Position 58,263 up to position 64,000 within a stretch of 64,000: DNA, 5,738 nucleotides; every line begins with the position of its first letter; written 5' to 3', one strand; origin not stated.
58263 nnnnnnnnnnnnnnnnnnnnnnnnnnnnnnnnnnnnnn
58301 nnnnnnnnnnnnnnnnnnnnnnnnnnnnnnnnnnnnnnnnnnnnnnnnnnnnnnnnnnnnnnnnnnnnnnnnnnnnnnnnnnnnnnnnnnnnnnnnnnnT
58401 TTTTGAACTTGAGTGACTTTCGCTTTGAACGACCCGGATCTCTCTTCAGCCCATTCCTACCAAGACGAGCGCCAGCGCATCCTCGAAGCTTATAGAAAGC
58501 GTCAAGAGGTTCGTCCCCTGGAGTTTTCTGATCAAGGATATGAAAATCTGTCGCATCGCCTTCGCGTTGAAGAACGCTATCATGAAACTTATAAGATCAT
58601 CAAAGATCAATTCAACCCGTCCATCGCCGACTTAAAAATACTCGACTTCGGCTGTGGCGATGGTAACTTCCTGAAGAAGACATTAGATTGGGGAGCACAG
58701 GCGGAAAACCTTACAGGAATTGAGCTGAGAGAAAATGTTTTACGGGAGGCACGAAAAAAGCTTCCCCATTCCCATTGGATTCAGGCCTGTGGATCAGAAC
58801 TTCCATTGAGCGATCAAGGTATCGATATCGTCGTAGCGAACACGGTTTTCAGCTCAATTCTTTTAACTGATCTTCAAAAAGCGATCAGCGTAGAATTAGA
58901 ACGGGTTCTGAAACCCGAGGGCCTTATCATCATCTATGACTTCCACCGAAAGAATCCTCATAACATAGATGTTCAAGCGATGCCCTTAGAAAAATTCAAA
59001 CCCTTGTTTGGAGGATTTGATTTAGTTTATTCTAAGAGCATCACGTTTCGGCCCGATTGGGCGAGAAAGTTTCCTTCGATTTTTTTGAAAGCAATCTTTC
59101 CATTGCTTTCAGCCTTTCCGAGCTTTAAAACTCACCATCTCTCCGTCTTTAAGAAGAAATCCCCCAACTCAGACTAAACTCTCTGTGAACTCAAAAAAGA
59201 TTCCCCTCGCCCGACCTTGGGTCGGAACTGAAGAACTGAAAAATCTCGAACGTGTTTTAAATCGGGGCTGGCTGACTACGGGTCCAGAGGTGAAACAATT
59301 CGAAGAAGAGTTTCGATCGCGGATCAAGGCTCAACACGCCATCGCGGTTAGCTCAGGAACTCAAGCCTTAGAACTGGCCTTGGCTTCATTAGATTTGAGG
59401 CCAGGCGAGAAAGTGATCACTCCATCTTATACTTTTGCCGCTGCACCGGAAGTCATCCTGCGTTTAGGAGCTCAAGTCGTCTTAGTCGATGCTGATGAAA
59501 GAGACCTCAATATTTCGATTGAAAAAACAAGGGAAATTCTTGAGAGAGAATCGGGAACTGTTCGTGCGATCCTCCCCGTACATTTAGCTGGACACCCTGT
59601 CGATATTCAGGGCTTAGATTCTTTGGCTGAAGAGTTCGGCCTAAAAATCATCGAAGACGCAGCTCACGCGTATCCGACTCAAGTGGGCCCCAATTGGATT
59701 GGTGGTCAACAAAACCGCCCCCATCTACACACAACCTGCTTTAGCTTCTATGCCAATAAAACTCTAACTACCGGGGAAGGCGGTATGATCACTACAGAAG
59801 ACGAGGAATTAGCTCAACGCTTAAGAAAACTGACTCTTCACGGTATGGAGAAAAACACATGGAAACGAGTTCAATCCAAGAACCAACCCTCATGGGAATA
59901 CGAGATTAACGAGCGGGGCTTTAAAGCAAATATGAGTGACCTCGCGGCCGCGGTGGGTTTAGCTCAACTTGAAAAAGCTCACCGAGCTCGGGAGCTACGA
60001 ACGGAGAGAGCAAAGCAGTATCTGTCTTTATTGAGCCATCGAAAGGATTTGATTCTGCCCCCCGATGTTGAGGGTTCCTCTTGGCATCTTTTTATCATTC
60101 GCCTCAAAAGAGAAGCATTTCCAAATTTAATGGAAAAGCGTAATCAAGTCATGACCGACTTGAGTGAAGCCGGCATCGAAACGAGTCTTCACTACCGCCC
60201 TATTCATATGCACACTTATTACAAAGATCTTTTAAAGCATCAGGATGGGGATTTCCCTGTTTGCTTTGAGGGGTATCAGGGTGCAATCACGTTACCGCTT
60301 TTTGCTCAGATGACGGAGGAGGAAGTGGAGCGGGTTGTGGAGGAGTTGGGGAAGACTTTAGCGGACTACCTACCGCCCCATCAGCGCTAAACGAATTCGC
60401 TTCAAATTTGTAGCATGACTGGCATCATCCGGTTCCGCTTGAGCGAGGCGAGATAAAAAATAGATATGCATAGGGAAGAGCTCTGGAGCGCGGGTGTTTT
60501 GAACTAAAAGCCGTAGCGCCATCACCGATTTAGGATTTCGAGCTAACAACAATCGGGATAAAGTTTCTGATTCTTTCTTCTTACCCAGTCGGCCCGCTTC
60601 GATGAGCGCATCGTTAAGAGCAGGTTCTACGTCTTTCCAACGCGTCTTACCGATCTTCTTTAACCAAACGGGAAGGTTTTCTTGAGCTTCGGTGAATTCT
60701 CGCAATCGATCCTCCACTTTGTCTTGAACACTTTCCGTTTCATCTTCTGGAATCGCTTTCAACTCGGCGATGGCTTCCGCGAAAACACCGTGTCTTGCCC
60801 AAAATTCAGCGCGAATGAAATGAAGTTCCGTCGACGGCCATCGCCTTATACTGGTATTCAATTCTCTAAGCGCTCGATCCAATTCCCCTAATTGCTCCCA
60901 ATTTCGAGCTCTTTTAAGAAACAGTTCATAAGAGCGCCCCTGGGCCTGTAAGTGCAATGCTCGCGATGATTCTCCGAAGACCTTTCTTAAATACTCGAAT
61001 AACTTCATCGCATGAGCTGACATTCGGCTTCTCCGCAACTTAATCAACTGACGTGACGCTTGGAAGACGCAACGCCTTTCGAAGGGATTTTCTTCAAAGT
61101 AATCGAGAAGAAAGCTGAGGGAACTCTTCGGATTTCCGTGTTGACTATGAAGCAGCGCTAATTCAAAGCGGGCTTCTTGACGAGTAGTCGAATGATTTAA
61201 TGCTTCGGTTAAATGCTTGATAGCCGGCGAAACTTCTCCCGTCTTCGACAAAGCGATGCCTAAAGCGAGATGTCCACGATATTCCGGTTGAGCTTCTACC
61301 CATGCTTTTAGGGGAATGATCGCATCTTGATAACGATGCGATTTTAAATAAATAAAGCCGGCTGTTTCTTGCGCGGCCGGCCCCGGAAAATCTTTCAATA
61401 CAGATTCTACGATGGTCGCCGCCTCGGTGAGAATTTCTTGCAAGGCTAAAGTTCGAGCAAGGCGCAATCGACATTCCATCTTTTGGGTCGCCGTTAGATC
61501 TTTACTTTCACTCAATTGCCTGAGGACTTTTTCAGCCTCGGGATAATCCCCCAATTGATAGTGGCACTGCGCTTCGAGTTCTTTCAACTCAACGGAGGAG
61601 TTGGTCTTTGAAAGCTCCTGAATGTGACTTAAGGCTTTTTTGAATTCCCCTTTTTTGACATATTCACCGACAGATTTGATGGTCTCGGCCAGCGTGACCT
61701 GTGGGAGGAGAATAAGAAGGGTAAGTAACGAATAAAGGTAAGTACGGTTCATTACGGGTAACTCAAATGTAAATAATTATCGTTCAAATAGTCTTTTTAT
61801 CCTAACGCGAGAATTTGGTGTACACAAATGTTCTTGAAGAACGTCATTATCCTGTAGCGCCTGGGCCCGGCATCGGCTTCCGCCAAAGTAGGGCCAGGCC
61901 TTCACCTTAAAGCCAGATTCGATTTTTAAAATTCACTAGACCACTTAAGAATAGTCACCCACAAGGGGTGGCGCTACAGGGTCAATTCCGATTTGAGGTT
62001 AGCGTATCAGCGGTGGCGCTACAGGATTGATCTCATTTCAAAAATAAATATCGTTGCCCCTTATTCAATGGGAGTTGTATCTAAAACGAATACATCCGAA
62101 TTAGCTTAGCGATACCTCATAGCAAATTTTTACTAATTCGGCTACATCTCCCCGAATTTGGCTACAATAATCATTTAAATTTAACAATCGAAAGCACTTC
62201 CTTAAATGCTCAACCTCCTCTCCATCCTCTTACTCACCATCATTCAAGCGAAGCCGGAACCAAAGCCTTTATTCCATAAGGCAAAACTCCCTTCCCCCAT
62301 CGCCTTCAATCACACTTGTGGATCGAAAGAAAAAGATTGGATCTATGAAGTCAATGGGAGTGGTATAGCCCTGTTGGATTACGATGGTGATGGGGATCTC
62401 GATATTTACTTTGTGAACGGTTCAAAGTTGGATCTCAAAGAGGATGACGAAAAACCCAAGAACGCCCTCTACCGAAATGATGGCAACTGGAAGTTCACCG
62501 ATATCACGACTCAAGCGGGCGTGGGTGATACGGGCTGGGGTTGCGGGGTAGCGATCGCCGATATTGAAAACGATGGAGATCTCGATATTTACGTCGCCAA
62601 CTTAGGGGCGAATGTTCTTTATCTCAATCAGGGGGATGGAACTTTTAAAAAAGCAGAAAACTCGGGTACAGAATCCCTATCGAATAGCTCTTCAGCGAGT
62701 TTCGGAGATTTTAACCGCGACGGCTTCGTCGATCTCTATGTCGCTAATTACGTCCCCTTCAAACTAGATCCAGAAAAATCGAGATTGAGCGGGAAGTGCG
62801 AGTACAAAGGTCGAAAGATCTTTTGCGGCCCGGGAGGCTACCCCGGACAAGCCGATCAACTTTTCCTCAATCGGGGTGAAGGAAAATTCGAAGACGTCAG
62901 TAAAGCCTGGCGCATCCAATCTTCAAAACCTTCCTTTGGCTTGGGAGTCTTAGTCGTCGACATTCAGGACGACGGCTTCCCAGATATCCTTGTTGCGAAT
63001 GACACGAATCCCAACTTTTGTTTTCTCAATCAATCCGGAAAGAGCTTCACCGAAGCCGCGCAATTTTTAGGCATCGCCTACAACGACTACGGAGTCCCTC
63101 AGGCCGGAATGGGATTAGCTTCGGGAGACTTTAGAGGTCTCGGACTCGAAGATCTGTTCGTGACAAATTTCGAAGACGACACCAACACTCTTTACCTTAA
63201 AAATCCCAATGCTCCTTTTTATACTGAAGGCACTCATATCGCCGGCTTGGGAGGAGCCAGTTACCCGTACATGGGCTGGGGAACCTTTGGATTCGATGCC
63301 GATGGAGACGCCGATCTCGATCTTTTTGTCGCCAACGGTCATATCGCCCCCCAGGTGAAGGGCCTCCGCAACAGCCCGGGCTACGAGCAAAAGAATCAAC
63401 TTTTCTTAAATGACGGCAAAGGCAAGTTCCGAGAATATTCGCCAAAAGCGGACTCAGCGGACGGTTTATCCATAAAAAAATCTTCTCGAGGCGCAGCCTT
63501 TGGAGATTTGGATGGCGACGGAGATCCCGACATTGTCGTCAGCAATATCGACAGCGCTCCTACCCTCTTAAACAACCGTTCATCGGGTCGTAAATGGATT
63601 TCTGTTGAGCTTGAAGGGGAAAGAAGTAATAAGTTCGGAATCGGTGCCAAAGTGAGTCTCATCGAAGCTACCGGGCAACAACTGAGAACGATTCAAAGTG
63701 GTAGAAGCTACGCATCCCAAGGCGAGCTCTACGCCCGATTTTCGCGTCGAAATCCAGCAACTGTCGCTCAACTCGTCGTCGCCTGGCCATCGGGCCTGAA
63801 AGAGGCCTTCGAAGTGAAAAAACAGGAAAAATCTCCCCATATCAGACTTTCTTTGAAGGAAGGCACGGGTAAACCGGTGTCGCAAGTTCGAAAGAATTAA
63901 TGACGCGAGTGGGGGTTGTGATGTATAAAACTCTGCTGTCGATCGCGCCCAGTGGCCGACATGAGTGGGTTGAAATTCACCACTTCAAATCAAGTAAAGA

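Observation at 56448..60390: DUF692 (MbnB/TglH-like) protein translationally coupled to a glycosyltransferase, methyltransferase and sugar aminotransferase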

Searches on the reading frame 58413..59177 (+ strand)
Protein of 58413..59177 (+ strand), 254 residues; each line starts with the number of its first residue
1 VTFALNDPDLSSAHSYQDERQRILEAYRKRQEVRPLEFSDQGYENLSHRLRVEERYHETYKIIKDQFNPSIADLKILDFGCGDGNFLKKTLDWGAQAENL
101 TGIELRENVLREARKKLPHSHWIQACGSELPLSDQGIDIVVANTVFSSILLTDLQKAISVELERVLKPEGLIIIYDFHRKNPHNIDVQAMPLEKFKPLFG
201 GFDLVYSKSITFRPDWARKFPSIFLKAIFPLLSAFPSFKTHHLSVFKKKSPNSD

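Call 3: search_protein_families(library=pfam, proteins=[window:58413-59177:+], max_evalue=0.1)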
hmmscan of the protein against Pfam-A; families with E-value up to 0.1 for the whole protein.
window:58413-59177:+ (254 aa): 9 families
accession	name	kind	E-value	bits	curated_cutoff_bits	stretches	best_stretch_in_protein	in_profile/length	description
PF08241.18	Methyltransf_11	-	9e-16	58.7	21.2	1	77-174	1-95/95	Methyltransferase domain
PF13649.12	Methyltransf_25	-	2.4e-15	57.4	27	1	76-170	1-97/97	Methyltransferase domain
PF13847.12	Methyltransf_31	-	4.3e-12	46.4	27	1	73-182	4-119/145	Methyltransferase domain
PF08242.18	Methyltransf_12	-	6.8e-10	40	30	1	77-172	1-98/98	Methyltransferase domain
PF01209.24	Ubie_methyltran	-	2.2e-08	34.2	20.1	1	57-202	32-180/233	ubiE/COQ5 methyltransferase family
PF13489.12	Methyltransf_23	-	2e-07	31.3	27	1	60-183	10-125/164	Methyltransferase domain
PF05148.21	Methyltransf_8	-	0.00059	20.2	27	1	67-178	67-160/219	Hypothetical methyltransferase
PF03141.22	Methyltransf_29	-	0.0087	15.1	23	1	137-176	428-467/506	Putative S-adenosyl-L-methionine-dependent methyltransferase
PF23525.1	Methyltransf_36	-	0.028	14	27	1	54-89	19-57/268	AprA MT2-like domain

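Call 4: search_protein_families(library=ncbifam, proteins=[window:58413-59177:+], max_evalue=0.1)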
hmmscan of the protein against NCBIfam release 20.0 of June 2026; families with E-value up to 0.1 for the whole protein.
window:58413-59177:+ (254 aa): 39 families (the best 25 are shown)
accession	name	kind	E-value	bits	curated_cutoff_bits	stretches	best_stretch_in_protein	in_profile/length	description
NF045667.1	MTase_DVU1556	equivalog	4.8e-15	55.6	155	1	74-188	24-133/213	DVU_1556 family methyltransferase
TIGR01934.1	MenG_MenH_UbiE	subfamily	7.1e-12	45.1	158.35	1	72-215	39-183/223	ubiquinone/menaquinone biosynthesis methyltransferase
NF001244.0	PRK00216.1-5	equivalog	1.2e-11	44.3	216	1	73-199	50-179/236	bifunctional demethylmenaquinone methyltransferase/2-methoxy-6-polyprenyl-1,4-benzoquinol methylase UbiE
TIGR02072.1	BioC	equivalog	1.3e-11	44.8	184.95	1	70-183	32-141/244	malonyl-ACP O-methyltransferase BioC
NF043040.1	corrin_prot_MT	hypoth_equivalog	9.2e-11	41.6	180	1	54-176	25-149/216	corrinoid protein-associated methyltransferase CpaM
NF007610.0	PRK10258.1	equivalog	3.1e-08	33.2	342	1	75-173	45-137/251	malonyl-ACP O-methyltransferase BioC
NF008300.0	PRK11088.1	equivalog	1e-07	31.7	303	1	73-173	86-178/272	23S rRNA (guanine(745)-N(1))-methyltransferase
NF002463.0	PRK01683.1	equivalog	1.9e-07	31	297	1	74-173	33-127/258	trans-aconitate 2-methyltransferase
NF040539.1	AST_met_ArsM_2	exception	2.6e-07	30.8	240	1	73-183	57-172/262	putative arsinothricin biosynthesis methyltransferase ArsM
NF041537.1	ArsM_AhpD_UU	exception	4e-07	29.2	510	1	75-177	79-183/345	arsenite methyltransferase/AhpD domain selenoprotein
NF045825.1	FAmtase_mtf2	equivalog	1.6e-06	27.6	400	1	71-180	57-164/248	fatty-acid O-methyltransferase Mtf2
NF047649.1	MTase_UXPK_star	exception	2.3e-06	26.9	460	1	76-176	81-183/283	methyltransferase/UXPK-star double selenoprotein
NF045823.1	PthPhpthDimycoMt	equivalog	3e-06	26.6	300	1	71-181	65-173/256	phthiotriol/phenolphthiotriol dimycocerosates methyltransferase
NF038099.1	AsSugarArsM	exception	3.4e-06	26.5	400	1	129-178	127-175/321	arsenosugar biosynthesis arsenite methyltransferase ArsM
NF041536.1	ArsM_DUF2284_UU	exception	7.5e-06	24.5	575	1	75-178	79-184/459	arsenite methyltransferase/DUF2284 domain selenoprotein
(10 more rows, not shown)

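Call 66: search_solved_structures(query=window:58413-59174:+, max_evalue=0.001)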
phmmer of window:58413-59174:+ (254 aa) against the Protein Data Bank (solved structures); distinct sequences matched with E-value up to 0.001: 9.
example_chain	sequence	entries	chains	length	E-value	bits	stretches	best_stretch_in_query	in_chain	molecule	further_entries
6uak_A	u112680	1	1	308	1.8e-07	34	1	57-173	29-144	SAM dependent methyltransferase LahSB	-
2gs9_A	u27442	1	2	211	1.1e-06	31.4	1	76-175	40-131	Hypothetical protein TT1324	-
9e72_A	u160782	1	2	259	2e-06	30.5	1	59-200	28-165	HvrF methyltransferase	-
3i9f_A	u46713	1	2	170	8.4e-06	28.5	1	76-182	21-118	Putative type 11 methyltransferase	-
5fa8_A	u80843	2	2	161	4.8e-05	26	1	75-180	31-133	Ribosomal protein L11 methyltransferase, putative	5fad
1ve3_A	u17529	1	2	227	0.00043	22.9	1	75-176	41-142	hypothetical protein PH0226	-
5jwj_A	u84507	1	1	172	0.00054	22.6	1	76-180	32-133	Protein-lysine N-methyltransferase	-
8zc8_A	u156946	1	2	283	0.00055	22.5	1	73-182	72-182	MitM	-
21zq_A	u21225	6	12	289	0.00057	22.5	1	73-182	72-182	MitM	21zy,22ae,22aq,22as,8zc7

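Call 88: search_protein_families(library=padloc, proteins=[window:58413-59174:+], max_evalue=0.001)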
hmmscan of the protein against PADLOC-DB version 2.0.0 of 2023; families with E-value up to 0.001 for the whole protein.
window:58413-59174:+ (254 aa): 2 families
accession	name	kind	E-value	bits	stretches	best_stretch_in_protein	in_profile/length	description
PDLC04134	mad2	-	5.8e-13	46.5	1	71-179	290-399/492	mads_2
PDLC03356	MTase_II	-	0.0004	17.3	1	10-117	68-178/545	Type II methyltransferase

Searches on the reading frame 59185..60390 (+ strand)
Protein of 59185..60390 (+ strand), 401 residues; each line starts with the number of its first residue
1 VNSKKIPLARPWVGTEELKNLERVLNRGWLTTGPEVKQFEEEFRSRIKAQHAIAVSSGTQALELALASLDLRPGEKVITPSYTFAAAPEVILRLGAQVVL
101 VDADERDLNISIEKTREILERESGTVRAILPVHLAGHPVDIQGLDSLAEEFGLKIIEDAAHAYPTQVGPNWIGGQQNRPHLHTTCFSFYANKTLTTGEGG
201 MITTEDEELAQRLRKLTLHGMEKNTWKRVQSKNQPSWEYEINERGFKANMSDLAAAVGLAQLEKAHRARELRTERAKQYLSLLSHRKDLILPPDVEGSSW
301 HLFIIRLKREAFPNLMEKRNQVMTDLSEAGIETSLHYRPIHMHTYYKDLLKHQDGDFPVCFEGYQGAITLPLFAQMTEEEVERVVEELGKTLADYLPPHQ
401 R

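Call 3: search_protein_families(library=pfam, proteins=[window:59185-60390:+], max_evalue=0.1)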
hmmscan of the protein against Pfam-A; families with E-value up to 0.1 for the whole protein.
window:59185-60390:+ (401 aa): 6 families
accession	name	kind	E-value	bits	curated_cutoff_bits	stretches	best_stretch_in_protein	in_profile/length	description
PF01041.23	DegT_DnrJ_EryC1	-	2e-106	356.7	19.8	1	14-388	4-359/360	DegT/DnrJ/EryC1/StrS aminotransferase family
PF00155.27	Aminotran_1_2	-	5.1e-05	23.1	19.7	1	38-121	46-139/361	Aminotransferase class I and II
PF01053.26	Cys_Met_Meta_PP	-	0.0082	15.2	27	1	33-113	51-135/381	Cys/Met metabolism PLP-dependent enzyme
PF01212.27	Beta_elim_lyase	-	0.0095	15.7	27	1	34-161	32-171/288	Beta-eliminating lyase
PF00291.31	PALP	-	0.021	14.6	35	1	48-151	54-150/295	Pyridoxal-phosphate dependent enzyme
PF01724.21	DUF29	-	0.036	14.7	22.5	1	201-244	37-77/138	Domain of unknown function DUF29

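Call 4: search_protein_families(library=ncbifam, proteins=[window:59185-60390:+], max_evalue=0.1)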
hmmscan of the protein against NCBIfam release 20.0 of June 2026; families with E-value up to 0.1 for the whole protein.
window:59185-60390:+ (401 aa): 22 families
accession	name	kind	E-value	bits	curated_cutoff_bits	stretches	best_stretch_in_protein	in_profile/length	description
TIGR03588.1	PseC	equivalog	1.2e-98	330.5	423.5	1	6-391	2-379/380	UDP-4-amino-4,6-dideoxy-N-acetyl-beta-L-altrosamine transaminase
NF008658.2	PRK11658.1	equivalog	1.6e-88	296.9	631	1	5-390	4-375/379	UDP-4-amino-4-deoxy-L-arabinose aminotransferase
TIGR04181.1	NHT_00031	hypoth_equivalog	2.2e-62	211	420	1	6-353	1-342/359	LegC family aminotransferase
NF008687.0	PRK11706.1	equivalog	4.3e-55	187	375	1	5-390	1-372/375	dTDP-4-amino-4,6-dideoxygalactose transaminase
TIGR02379.1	ECA_wecE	subfamily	2.7e-43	148.2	434.85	1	6-390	2-373/376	dTDP-4-amino-4,6-dideoxy-D-glucose transaminase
TIGR04427.1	PLP_DesI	equivalog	1.5e-38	133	650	1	19-386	36-377/390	dTDP-4-dehydro-6-deoxyglucose aminotransferase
NF011936.0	PRK15407.1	equivalog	2.6e-35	122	423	1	4-392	35-436/440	lipopolysaccharide biosynthesis protein RfbH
NF006097.0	PRK08249.1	equivalog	6.5e-07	28.1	600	1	32-173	64-202/402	cystathionine gamma-synthase family protein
NF000586.1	PRK00011.1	subfamily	8.8e-05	21.4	335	1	97-228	130-255/404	serine hydroxymethyltransferase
NF041364.1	GntC_guanitoxin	equivalog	0.0002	20.4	415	1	38-159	49-174/356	guanitoxin biosynthesis PLP-dependent (S)-gamma-hydroxy-L-arginine cyclodehydratase GntC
NF004770.0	PRK06108.1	subfamily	0.00024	20.1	422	1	39-107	86-153/396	pyridoxal phosphate-dependent aminotransferase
NF005870.0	PRK07810.1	equivalog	0.00034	19.2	618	1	34-165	73-201/406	O-succinylhomoserine sulfhydrylase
TIGR01325.1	O_suc_HS_sulf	equivalog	0.0004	19.1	510.05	1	32-165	52-182/380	O-succinylhomoserine sulfhydrylase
NF005026.0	PRK06434.1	equivalog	0.00097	18.1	634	1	33-125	63-158/385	cystathionine gamma-lyase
NF005871.0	PRK07811.1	equivalog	0.0014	17.3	513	1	32-213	59-231/389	cystathionine gamma-synthase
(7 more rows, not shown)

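Call 65: search_solved_structures(query=window:59185-60387:+, max_evalue=1e-20)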
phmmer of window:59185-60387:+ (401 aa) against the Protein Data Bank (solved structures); distinct sequences matched with E-value up to 1e-20: 48.
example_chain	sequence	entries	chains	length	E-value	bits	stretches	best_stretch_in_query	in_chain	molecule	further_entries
8sng_A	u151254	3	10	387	5.5e-68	232.7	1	5-388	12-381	UDP-4-amino-4-deoxy-L-arabinose--oxoglutarate aminotransferase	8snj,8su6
1mdo_A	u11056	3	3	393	5.8e-65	222.7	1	3-389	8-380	ArnB aminotransferase | UDP-4-amino-4-deoxy-L-arabinose--oxoglutarate aminotransferase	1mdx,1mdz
4oca_A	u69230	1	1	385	4.6e-64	219.7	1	3-388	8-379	UDP-4-amino-4-deoxy-L-arabinose--oxoglutarate aminotransferase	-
4lc3_A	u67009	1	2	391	1.3e-50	175.5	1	6-391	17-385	Putative UDP-4-amino-4-deoxy-l-arabinose--oxoglutarate aminotransferase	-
6ewj_A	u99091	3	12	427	5.6e-48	166.8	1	4-392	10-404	Putative capsular polysaccharide biosynthesis protein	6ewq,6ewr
7b0d_A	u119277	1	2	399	4.9e-47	163.7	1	19-390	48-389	Glutamine--scyllo-inositol transaminase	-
3bn1_A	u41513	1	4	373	4.3e-46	160.6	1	6-392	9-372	Perosamine synthetase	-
3dr7_A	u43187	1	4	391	5e-46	160.4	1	6-392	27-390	Putative perosamine synthetase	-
3dr4_A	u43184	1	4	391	3.4e-45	157.6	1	6-392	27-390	Putative perosamine synthetase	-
5uid_A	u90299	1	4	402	3.6e-42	147.7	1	8-395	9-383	Aminotransferase TlmJ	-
7b0m_AAA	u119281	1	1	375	8e-41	143.2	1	11-387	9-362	Sugar aminotransferase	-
3frk_A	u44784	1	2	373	2.2e-40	141.8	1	20-389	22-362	QdtB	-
8vr5_A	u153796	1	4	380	2.4e-40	141.7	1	6-392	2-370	DegT/DnrJ/EryC1/StrS aminotransferase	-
8vr3_A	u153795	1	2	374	2.9e-40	141.4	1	6-391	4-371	DegT/DnrJ/EryC1/StrS aminotransferase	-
9bgp_A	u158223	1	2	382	9.5e-40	139.7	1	6-393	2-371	aminotransferase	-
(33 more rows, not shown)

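Call 88: search_protein_families(library=padloc, proteins=[window:59185-60387:+], max_evalue=0.001)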
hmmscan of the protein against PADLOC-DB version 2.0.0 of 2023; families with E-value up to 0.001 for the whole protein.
window:59185-60387:+ (401 aa): 0 families

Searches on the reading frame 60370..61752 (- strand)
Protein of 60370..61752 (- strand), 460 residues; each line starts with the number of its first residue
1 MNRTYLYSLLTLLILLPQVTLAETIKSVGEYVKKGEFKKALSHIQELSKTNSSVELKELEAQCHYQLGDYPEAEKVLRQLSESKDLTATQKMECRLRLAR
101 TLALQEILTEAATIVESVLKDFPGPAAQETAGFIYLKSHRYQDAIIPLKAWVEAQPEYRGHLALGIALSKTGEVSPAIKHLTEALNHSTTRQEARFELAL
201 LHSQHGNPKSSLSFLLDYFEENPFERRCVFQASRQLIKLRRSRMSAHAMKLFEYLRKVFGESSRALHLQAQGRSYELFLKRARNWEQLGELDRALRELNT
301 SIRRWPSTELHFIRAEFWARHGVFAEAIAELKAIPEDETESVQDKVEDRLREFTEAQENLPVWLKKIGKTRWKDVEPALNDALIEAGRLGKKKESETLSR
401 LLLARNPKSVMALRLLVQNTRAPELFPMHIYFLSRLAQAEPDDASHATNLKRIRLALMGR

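Call 3: search_protein_families(library=pfam, proteins=[window:60370-61752:-], max_evalue=0.1)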
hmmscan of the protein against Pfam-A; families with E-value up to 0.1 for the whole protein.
window:60370-61752:- (460 aa): 26 families (the best 25 are shown)
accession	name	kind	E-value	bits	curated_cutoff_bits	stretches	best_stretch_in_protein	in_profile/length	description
PF13432.12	TPR_16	-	4.2e-17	62.7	32.7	2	282-334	4-57/65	Tetratricopeptide repeat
PF14559.12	TPR_19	-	3e-15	56.8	25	2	33-84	3-55/68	Tetratricopeptide repeat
PF07719.23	TPR_2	-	3e-13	49.2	27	1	59-79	6-26/34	Tetratricopeptide repeat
PF13428.12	TPR_14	-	4.7e-12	45.8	23.5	0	59-80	6-27/44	Tetratricopeptide repeat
PF12895.13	ANAPC3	-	4.3e-10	40.2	27.2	1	31-78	33-80/82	Anaphase-promoting complex, cyclosome, subunit 3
PF13174.12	TPR_6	-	3.6e-08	34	26.3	0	61-80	7-26/33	Tetratricopeptide repeat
PF00515.34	TPR_1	-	9.8e-08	31.9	27.8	0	61-75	8-22/34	Tetratricopeptide repeat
PF25058.1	ARM_TT21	-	2.3e-07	31.3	27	0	78-151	43-120/155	Tetratricopeptide repeat protein 21 ARM repeat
PF21545.3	T7SS_EccA1_N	-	2.8e-06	27.2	27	1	86-223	93-236/272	T7SS, ESX-1 secretion system protein EccA1, N-terminal domain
PF13371.12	TPR_9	-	8.5e-06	26.1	35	0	273-306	27-60/73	Tetratricopeptide repeat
PF13424.12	TPR_12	-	1.3e-05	25.7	30.1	0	37-80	26-71/77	Tetratricopeptide repeat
PF13176.12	TPR_7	-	1.4e-05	25.2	27.9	0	61-81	6-26/36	Tetratricopeptide repeat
PF17004.11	SRP_TPR_like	-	1.5e-05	25.5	35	1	31-87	48-100/109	Putative TPR-like repeat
PF09976.15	TPR_21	-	2.3e-05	24.7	25.5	1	32-144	50-165/193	Tetratricopeptide repeat-like domain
PF25068.1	ARM_TT21_4th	-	3.2e-05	24.7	30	1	31-103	9-81/153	Tetratricopeptide repeat protein 21 forth ARM domain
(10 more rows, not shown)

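Call 88: search_protein_families(library=padloc, proteins=[window:60373-61752:-], max_evalue=0.001)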
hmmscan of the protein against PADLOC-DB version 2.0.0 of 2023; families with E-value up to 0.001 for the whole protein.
window:60373-61752:- (460 aa): 0 families

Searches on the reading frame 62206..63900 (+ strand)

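Call 3: search_protein_families(library=pfam, proteins=[window:62206-63900:+], max_evalue=0.1)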
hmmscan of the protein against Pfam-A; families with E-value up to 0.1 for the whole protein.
window:62206-63900:+ (564 aa): 3 families
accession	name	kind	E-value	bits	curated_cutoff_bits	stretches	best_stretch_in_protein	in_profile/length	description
PF13517.12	FG-GAP_3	-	2.9e-44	149.9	26.9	7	122-179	4-61/61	FG-GAP-like repeat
PF01839.29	FG-GAP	-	1.1e-11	44.8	22.1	2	430-447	5-22/37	FG-GAP repeat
PF07593.17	UnbV_ASPIC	-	1.7e-08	34.7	23.4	1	478-536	1-59/68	ASPIC and UnbV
